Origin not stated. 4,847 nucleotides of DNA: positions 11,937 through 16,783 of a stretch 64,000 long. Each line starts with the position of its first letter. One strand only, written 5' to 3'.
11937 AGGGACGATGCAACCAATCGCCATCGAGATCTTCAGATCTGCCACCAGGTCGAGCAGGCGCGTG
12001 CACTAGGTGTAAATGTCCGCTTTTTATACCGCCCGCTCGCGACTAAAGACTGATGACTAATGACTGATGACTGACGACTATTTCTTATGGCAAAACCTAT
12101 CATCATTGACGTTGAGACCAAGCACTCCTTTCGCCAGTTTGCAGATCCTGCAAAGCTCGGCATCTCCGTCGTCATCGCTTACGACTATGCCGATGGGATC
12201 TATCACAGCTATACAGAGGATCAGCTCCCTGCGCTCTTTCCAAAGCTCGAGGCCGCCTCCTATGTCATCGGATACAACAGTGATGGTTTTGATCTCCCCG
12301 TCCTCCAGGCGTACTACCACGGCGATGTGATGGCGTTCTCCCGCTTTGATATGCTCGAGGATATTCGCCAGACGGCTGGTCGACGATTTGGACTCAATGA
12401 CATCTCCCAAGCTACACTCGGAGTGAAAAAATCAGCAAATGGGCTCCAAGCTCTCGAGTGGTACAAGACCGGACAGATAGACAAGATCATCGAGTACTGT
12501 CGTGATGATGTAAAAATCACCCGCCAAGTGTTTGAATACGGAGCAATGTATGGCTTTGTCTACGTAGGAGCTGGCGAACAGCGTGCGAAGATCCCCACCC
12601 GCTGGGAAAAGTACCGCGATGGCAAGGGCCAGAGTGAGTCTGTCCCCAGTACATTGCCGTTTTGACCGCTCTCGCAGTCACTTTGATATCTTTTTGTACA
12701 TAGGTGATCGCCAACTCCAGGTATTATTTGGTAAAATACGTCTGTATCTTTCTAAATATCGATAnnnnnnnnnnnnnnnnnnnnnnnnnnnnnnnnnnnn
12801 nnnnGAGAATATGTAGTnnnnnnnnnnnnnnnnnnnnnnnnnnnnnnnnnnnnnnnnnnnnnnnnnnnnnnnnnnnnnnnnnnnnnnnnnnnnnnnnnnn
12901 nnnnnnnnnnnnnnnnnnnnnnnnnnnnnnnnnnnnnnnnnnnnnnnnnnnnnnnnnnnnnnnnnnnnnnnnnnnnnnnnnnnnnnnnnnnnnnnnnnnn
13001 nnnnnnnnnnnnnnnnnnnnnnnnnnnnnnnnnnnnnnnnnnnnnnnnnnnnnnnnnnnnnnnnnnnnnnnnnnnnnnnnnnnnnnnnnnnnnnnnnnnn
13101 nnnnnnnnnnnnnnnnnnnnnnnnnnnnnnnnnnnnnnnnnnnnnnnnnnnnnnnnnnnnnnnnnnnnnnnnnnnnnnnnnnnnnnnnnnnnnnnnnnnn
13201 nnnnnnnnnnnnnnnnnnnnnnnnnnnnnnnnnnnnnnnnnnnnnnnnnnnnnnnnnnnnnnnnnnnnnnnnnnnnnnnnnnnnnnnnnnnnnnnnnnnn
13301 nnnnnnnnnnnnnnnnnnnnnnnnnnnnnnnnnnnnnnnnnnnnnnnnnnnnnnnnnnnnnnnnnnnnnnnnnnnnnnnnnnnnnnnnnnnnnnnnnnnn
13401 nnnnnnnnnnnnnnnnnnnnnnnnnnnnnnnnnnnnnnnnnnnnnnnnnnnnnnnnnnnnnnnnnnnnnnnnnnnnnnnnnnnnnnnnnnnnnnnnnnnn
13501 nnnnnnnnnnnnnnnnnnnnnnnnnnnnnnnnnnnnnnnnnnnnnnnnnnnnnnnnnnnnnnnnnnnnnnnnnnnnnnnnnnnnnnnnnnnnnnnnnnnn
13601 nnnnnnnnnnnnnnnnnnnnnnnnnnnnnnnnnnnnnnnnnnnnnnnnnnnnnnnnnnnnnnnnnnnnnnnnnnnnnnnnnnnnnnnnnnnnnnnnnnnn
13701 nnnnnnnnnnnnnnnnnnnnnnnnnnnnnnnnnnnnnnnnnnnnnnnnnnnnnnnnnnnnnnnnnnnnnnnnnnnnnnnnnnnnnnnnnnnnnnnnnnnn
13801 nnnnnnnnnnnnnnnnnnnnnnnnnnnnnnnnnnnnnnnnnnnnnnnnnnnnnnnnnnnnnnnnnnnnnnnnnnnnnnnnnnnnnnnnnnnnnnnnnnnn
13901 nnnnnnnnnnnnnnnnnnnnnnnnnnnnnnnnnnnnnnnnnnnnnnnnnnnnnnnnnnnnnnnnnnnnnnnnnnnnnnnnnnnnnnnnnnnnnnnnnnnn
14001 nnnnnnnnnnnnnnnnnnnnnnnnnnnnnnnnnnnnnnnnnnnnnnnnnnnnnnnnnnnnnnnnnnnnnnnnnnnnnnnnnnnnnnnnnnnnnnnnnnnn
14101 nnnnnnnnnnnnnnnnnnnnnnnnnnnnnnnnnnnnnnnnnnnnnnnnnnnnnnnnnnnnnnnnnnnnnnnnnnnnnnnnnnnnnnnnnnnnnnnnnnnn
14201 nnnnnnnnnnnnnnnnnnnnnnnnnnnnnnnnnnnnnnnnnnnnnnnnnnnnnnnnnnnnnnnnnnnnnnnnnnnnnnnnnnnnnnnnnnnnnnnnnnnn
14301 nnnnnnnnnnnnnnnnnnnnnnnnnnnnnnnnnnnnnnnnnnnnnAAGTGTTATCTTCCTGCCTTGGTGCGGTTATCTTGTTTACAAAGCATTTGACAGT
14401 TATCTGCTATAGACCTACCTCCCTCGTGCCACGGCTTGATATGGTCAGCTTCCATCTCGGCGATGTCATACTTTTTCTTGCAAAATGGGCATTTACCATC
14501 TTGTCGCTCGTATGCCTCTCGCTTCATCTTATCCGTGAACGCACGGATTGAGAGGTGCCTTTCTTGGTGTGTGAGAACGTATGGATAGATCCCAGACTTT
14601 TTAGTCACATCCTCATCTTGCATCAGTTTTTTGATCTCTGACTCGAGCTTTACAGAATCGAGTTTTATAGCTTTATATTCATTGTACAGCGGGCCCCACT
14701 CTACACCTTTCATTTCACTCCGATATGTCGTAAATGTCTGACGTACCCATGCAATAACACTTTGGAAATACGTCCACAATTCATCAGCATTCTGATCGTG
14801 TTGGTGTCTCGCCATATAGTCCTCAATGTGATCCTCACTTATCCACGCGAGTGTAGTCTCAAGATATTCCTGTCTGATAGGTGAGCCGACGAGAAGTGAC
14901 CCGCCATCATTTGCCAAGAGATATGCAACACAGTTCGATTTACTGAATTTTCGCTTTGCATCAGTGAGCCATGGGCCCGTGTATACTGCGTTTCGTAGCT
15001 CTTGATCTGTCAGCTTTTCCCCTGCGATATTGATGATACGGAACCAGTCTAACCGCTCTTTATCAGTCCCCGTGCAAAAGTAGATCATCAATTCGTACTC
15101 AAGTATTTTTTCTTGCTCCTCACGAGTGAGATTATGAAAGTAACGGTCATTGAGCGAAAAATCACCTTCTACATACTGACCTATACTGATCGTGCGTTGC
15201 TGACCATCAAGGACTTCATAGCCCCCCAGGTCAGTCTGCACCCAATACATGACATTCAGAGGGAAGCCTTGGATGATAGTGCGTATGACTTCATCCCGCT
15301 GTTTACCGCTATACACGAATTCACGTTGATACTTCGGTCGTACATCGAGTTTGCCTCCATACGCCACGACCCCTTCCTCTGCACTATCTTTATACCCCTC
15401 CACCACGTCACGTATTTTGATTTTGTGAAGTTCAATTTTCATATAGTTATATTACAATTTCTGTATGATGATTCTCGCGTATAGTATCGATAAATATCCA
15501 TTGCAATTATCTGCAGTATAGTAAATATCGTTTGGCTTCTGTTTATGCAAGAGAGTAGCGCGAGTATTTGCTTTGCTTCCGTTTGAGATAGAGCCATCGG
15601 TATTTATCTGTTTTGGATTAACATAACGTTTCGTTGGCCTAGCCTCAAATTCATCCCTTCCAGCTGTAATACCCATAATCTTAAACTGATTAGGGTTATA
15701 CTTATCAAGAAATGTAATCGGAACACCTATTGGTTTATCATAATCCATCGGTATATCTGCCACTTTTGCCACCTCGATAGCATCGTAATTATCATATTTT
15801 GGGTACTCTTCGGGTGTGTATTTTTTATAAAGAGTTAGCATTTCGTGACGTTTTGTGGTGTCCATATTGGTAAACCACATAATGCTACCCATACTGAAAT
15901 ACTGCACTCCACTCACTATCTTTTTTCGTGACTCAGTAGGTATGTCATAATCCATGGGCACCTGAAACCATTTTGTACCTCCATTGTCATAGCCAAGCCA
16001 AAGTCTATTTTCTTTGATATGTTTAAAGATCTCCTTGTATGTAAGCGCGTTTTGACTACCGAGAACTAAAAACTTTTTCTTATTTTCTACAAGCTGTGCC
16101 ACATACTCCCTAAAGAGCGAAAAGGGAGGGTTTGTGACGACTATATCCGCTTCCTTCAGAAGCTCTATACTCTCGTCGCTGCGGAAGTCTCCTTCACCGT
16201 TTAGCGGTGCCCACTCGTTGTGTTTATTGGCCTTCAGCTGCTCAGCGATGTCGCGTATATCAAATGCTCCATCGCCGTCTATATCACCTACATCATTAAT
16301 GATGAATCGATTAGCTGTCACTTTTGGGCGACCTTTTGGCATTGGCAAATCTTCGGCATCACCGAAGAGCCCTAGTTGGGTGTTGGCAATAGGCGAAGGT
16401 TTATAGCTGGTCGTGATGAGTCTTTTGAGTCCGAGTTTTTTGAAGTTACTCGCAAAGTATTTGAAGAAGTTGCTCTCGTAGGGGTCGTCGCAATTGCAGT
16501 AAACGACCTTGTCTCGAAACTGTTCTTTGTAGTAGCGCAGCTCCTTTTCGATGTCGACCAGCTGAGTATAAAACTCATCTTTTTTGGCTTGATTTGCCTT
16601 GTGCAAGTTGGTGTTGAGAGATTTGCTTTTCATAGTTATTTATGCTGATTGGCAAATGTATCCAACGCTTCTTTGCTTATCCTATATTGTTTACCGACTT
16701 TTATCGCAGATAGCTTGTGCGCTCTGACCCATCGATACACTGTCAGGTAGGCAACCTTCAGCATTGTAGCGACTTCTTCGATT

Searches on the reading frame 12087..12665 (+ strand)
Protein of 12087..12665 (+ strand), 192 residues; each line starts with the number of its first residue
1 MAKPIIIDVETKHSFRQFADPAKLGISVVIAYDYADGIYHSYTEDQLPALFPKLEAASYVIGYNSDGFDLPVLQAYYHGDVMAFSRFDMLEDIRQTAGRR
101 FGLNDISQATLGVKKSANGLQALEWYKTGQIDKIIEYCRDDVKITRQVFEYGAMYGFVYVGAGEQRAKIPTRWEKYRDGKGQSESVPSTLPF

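Call 82: search_protein_families(library=pfam, proteins=[window:12087-12665:+], max_evalue=0.001)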
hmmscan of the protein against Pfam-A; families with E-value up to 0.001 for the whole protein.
window:12087-12665:+ (192 aa): 3 families
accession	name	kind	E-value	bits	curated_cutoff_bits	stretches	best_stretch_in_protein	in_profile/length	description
PF13482.12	RNase_H_2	-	1.3e-07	32.2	22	1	49-150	45-162/165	RNase_H superfamily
PF10108.15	DNA_pol_B_exo2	-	4e-06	27.1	24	0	102-148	122-169/213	Predicted 3'-5' exonuclease related to the exonuclease domain of PolB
PF01612.26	DNA_pol_A_exo1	-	0.00026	21.3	23.6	1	38-150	54-166/173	3'-5' exonuclease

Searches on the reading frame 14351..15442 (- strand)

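Call 82: search_protein_families(library=pfam, proteins=[window:14351-15442:-], max_evalue=0.001)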
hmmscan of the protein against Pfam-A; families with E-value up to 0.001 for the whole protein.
window:14351-15442:- (363 aa): 4 families
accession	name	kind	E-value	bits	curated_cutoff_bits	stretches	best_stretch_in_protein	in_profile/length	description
PF03235.19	GmrSD_N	-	5e-16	59.8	33.2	1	34-154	13-198/199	GmrSD restriction endonuclease, N-terminal domain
PF01844.29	HNH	-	2e-10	41.1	21.4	1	318-360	1-44/47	HNH endonuclease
PF14279.12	HNH_5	-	2e-05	24.8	27.5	1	318-358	1-41/56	HNH endonuclease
PF09484.15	Cas_TM1802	-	0.00032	20.1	25.1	1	85-327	6-207/602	CRISPR-associated protein TM1802 (cas_TM1802)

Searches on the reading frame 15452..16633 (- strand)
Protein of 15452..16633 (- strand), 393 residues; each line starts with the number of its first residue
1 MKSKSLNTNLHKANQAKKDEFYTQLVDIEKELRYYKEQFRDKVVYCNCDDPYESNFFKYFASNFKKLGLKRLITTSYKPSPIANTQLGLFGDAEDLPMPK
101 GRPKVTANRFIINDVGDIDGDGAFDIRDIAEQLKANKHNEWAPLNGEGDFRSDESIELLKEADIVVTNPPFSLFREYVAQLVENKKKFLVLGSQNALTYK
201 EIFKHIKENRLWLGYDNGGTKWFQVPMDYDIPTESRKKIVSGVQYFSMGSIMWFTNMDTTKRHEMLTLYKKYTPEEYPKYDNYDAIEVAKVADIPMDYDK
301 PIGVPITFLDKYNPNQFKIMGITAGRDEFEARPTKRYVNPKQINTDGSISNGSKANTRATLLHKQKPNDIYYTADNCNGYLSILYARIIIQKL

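Call 82: search_protein_families(library=pfam, proteins=[window:15452-16633:-], max_evalue=0.001)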
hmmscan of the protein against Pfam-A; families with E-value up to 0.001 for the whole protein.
window:15452-16633:- (393 aa): 1 family
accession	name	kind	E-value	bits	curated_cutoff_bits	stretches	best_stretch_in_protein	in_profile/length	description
PF13651.11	EcoRI_methylase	-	2.3e-134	448.5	26.4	1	9-359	1-340/345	Adenine-specific methyltransferase EcoRI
